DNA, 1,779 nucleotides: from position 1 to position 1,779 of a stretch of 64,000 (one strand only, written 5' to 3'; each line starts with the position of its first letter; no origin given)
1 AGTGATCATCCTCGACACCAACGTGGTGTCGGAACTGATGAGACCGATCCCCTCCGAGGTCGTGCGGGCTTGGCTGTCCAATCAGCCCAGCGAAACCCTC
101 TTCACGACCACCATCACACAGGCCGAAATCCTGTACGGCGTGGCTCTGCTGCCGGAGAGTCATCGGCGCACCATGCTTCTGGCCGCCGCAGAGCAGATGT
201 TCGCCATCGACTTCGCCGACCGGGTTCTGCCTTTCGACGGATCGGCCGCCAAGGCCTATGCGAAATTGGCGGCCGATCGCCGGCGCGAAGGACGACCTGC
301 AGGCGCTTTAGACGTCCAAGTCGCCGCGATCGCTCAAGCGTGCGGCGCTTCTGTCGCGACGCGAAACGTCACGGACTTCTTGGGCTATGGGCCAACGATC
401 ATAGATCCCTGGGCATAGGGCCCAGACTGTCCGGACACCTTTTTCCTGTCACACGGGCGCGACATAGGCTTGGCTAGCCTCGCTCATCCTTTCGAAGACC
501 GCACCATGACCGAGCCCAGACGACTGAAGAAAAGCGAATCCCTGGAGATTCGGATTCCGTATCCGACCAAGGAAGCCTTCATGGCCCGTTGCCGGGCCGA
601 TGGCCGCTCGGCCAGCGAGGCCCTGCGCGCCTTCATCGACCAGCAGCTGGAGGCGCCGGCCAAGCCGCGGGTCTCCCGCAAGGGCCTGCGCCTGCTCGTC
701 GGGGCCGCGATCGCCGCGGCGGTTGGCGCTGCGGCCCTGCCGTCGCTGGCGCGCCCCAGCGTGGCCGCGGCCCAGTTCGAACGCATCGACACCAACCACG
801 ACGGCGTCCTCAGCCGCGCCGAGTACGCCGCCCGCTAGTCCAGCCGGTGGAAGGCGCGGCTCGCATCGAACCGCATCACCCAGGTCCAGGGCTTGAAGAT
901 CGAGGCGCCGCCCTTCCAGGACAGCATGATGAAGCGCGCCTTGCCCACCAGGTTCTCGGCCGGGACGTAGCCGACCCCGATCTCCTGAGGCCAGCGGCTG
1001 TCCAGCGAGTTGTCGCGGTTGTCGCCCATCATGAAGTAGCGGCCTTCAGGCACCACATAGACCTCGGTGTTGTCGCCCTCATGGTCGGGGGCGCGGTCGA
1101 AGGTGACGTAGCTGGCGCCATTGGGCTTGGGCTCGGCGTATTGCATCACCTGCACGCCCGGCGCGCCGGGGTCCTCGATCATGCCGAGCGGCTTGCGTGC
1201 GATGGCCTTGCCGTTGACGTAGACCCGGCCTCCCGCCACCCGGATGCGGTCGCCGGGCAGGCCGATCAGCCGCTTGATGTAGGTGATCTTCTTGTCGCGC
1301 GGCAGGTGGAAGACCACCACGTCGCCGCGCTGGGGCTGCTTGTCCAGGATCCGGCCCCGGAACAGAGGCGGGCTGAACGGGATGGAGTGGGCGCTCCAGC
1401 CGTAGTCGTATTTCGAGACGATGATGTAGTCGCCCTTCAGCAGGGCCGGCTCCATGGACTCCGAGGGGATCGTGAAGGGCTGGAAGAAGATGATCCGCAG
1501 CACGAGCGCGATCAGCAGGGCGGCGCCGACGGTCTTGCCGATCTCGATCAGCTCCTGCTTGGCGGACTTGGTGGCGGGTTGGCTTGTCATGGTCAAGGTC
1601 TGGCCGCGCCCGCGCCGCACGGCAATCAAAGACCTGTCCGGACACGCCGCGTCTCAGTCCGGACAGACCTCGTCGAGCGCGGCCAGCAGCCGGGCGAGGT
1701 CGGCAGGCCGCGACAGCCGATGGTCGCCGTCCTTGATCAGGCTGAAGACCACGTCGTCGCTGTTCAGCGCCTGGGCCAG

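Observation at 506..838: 111-aa RHH - membrane helix - EF-hand protein: a minimal one-component Ca2+ sensor?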

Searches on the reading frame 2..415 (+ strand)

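Call 4: search_protein_families(library=pfam, proteins=[window:2-415:+], max_evalue=10)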
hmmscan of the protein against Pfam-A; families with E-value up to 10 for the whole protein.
window:2-415:+ (138 aa): 1 family
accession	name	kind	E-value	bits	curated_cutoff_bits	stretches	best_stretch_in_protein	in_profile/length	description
PF01850.27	PIN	-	3.2e-11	44.3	23.6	1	2-122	1-111/120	PIN domain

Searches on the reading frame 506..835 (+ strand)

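Call 4: search_protein_families(library=pfam, proteins=[window:506-835:+], max_evalue=10)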
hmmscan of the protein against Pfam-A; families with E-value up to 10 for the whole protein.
window:506-835:+ (110 aa): 7 families
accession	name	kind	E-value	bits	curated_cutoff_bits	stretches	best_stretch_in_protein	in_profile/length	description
PF13202.12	EF-hand_5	-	0.00018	21.3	25.9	1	89-107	3-21/25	EF hand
PF01402.27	RHH_1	-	0.0089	16.4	20.5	1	13-49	2-38/39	Ribbon-helix-helix protein, copG family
PF00036.39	EF-hand_1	-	0.022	14.7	25.4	1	91-107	6-22/29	EF hand domain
PF13405.12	EF-hand_6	-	0.028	14.6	25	1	90-106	5-21/30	EF-hand domain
PF13499.12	EF-hand_7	-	0.048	14.4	30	1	91-108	46-63/67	EF-hand domain pair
PF19475.4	DUF6012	-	0.11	12.4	25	1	7-40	32-64/200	Family of unknown function (DUF6012)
PF14045.11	YIEGIA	-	0.25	10.6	27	1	61-91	32-62/282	YIEGIA protein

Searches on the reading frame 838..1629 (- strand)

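Call 4: search_protein_families(library=pfam, proteins=[window:838-1629:-], max_evalue=10)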
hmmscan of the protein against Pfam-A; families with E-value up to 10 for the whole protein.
window:838-1629:- (264 aa): 2 families
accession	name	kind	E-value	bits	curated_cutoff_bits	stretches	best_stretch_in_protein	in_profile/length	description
PF10502.14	Peptidase_S26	-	3.8e-52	177.1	22.9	1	28-235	2-167/168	Signal peptidase, peptidase S26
PF00717.28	Peptidase_S24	-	0.013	15.6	23.3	1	54-73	40-59/116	Peptidase S24-like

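Call 31: search_protein_families(library=ncbifam, proteins=[window:838-1629:-], max_evalue=0.01)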
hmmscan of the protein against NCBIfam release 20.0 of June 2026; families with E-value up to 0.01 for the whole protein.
window:838-1629:- (264 aa): 5 families
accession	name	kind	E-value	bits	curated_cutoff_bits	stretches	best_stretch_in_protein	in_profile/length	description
TIGR02227.1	sigpep_I_bact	equivalog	7.6e-49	165.7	47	1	34-238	5-161/162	signal peptidase I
NF008114.0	PRK10861.1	equivalog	4.9e-42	144.4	277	2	19-130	52-157/324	signal peptidase I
TIGR02771.1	TraF_Ti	equivalog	3.4e-07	30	100.25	0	116-143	83-110/171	conjugative transfer signal peptidase TraF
TIGR02754.1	sod_Ni_protease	equivalog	1.2e-06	28.9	63.25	0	96-134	27-65/90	nickel-type superoxide dismutase maturation protease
TIGR02228.1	sigpep_I_arch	equivalog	0.00015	21.7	51.85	0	51-75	32-57/158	signal peptidase I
